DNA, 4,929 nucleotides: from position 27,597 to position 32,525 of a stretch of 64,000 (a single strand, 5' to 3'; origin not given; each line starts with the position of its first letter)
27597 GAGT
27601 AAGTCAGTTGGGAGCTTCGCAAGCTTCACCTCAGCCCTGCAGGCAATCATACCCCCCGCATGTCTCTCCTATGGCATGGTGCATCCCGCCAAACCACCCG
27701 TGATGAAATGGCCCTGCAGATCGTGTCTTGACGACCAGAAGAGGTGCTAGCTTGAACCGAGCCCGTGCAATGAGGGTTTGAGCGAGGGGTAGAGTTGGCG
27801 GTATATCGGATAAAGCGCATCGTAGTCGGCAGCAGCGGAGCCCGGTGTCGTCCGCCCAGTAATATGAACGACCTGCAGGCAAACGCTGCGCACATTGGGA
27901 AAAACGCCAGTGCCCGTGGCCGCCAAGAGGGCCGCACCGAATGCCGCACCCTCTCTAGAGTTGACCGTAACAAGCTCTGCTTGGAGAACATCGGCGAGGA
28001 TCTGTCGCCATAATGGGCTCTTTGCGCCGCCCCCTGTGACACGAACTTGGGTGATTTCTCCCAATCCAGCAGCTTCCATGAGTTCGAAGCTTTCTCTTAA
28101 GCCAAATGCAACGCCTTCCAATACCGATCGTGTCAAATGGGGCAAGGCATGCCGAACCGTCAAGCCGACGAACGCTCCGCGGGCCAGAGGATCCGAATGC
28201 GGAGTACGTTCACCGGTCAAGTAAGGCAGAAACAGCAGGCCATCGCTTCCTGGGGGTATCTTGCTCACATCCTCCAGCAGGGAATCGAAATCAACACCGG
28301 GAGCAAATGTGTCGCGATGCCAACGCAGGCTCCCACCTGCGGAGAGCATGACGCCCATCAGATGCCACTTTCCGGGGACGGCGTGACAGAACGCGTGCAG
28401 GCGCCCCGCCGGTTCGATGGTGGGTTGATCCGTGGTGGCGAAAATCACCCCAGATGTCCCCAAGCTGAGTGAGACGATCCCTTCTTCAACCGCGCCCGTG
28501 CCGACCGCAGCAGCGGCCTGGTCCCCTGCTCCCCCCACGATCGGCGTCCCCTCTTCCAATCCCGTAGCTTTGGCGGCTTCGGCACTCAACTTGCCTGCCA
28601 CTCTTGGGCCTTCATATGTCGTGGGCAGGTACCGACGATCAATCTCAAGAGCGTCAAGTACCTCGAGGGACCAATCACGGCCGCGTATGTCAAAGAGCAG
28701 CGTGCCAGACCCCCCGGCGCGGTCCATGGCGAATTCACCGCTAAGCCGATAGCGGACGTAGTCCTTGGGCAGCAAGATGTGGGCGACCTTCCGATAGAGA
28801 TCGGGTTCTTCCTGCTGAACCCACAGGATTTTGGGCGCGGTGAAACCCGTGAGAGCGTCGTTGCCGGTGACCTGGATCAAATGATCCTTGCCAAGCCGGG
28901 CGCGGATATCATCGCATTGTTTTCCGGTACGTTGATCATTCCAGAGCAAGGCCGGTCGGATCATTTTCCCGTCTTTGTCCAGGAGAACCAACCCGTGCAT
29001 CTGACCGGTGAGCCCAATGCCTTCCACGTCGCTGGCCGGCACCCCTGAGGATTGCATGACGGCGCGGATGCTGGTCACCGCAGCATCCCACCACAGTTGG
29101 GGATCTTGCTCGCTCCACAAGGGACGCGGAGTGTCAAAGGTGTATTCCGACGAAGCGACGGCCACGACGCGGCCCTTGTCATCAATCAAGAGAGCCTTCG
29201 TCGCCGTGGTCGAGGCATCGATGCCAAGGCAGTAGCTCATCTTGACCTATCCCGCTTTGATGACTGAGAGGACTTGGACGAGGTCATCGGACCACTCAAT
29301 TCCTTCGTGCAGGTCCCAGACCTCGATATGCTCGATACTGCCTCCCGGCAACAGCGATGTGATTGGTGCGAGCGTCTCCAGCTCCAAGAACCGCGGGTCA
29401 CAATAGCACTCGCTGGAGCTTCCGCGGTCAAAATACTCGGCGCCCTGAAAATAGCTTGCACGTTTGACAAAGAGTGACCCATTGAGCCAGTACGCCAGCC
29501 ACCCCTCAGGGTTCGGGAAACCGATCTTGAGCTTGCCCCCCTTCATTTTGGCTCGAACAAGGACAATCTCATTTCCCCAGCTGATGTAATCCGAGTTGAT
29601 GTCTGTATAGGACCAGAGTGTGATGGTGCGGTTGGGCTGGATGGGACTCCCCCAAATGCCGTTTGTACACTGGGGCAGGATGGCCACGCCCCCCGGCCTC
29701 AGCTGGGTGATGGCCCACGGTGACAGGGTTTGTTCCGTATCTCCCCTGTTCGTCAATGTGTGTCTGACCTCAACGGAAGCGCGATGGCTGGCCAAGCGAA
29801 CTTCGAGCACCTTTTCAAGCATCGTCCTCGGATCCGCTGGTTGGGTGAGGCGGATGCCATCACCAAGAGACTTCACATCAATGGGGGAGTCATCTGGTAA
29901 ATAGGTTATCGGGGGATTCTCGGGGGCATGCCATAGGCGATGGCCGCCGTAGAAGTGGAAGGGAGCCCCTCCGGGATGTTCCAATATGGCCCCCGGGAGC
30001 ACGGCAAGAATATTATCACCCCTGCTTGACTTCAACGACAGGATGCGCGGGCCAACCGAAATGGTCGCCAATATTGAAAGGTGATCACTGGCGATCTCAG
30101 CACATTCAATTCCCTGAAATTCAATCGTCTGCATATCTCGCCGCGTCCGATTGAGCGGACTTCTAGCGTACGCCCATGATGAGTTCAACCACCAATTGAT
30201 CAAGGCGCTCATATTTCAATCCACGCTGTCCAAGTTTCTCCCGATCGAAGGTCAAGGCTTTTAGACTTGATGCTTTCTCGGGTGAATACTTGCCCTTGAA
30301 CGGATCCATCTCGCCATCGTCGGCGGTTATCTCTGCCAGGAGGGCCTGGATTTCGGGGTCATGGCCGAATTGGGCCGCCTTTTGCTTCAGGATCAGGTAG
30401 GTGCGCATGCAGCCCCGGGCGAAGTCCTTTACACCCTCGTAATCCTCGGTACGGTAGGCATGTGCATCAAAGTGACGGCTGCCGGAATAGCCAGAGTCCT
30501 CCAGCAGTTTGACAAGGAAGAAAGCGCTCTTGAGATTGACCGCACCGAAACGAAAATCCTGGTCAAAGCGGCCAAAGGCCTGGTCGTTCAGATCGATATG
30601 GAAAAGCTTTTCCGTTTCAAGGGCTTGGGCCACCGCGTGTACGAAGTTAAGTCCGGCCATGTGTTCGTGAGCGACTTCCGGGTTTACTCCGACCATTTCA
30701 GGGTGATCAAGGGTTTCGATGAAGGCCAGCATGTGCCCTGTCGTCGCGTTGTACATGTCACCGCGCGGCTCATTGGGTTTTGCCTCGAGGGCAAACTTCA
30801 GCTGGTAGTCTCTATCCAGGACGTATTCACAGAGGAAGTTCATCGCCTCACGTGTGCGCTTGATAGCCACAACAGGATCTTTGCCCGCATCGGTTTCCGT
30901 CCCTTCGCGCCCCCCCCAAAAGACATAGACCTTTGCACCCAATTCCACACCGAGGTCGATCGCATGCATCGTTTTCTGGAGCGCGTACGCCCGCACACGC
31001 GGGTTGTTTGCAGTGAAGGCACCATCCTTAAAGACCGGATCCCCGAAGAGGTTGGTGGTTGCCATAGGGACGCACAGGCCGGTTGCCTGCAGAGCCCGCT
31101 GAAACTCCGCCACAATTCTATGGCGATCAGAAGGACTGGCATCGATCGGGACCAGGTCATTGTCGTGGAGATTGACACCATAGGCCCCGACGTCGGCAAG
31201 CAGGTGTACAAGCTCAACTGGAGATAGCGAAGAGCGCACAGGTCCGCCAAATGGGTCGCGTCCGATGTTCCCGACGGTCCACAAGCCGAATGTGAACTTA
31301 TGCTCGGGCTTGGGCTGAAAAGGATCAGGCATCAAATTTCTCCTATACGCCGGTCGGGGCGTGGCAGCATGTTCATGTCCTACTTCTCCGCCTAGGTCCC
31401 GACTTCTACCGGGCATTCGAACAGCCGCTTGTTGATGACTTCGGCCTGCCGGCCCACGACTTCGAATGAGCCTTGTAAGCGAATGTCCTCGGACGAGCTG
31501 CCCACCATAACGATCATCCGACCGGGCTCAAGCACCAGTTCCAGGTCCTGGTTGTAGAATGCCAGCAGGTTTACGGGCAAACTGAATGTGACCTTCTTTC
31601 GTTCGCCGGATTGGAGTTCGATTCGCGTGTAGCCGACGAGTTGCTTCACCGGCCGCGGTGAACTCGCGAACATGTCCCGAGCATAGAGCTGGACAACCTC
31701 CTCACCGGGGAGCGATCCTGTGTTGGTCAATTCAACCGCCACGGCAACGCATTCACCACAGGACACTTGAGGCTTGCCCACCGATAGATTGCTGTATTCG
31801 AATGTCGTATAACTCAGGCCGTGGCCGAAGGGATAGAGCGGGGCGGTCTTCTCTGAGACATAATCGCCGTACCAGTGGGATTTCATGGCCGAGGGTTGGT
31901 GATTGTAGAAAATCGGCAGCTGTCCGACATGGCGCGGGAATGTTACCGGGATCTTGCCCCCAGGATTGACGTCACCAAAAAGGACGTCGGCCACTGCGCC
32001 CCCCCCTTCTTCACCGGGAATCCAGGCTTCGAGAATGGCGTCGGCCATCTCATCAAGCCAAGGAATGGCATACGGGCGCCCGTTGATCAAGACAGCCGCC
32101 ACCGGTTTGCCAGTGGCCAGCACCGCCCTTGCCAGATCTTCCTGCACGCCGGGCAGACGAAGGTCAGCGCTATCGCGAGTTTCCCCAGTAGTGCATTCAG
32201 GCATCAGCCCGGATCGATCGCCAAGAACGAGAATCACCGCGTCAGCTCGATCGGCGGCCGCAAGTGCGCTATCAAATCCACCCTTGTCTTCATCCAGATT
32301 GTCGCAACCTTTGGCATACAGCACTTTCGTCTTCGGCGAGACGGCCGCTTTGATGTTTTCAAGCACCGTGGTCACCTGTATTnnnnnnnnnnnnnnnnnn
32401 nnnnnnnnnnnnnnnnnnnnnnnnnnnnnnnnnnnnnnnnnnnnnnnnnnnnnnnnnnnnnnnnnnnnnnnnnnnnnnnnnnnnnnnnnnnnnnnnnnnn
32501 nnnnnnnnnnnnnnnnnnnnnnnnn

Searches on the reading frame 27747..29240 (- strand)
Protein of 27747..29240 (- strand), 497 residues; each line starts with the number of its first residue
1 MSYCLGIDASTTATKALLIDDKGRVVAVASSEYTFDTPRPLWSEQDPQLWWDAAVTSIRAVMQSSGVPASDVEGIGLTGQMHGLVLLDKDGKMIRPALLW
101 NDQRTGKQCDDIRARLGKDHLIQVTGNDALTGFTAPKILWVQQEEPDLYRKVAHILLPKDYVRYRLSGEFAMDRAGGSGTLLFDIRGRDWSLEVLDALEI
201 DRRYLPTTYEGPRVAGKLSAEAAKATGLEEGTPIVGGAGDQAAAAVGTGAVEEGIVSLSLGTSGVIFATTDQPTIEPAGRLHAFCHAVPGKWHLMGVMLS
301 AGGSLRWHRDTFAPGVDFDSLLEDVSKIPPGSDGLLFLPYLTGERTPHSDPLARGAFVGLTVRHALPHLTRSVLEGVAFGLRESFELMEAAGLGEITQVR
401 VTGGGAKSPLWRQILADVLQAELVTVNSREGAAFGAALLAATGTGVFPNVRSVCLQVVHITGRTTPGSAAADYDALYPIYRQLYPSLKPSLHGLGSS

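Call 66: search_protein_families(library=pfam, proteins=[window:27747-29240:-])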
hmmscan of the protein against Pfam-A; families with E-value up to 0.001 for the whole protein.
window:27747-29240:- (497 aa): 2 families
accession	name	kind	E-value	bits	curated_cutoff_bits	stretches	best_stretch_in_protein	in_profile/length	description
PF00370.27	FGGY_N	-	1.8e-72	244.3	28.8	1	3-247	1-245/245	FGGY family of carbohydrate kinases, N-terminal domain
PF02782.22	FGGY_C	-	2e-36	126.1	27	1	257-442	2-196/198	FGGY family of carbohydrate kinases, C-terminal domain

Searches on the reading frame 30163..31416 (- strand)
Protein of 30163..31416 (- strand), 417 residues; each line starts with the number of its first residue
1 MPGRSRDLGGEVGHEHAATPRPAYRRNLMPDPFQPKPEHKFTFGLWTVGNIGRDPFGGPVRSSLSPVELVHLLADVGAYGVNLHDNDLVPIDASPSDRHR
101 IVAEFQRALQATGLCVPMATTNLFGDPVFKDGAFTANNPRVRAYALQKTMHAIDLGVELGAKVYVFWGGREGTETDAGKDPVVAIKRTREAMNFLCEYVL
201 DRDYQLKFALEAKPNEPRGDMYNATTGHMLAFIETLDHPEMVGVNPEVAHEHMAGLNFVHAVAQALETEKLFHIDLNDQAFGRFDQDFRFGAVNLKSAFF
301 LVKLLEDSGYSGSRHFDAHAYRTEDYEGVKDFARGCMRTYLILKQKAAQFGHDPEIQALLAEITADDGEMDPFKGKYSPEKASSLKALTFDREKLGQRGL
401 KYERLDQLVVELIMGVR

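Call 66: search_protein_families(library=pfam, proteins=[window:30163-31416:-])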
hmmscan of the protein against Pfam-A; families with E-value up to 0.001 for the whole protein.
window:30163-31416:- (417 aa): 1 family
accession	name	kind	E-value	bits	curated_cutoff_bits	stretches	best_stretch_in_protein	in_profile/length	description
PF01261.30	AP_endonuc_2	-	2.8e-24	86.6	31.1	1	71-313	2-224/249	Xylose isomerase-like TIM barrel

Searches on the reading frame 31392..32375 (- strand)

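Call 66: search_protein_families(library=pfam, proteins=[window:31392-32375:-])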
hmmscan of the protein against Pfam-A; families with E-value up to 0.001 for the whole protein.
window:31392-32375:- (327 aa): 2 families
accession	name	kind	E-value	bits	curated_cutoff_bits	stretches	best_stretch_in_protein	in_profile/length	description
PF01915.27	Glyco_hydro_3_C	-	6e-44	150.9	31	1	2-189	46-200/200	Glycosyl hydrolase family 3 C-terminal domain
PF14310.12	Fn3-like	-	5.4e-22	78.1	25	1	226-295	1-71/71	Fibronectin type III-like domain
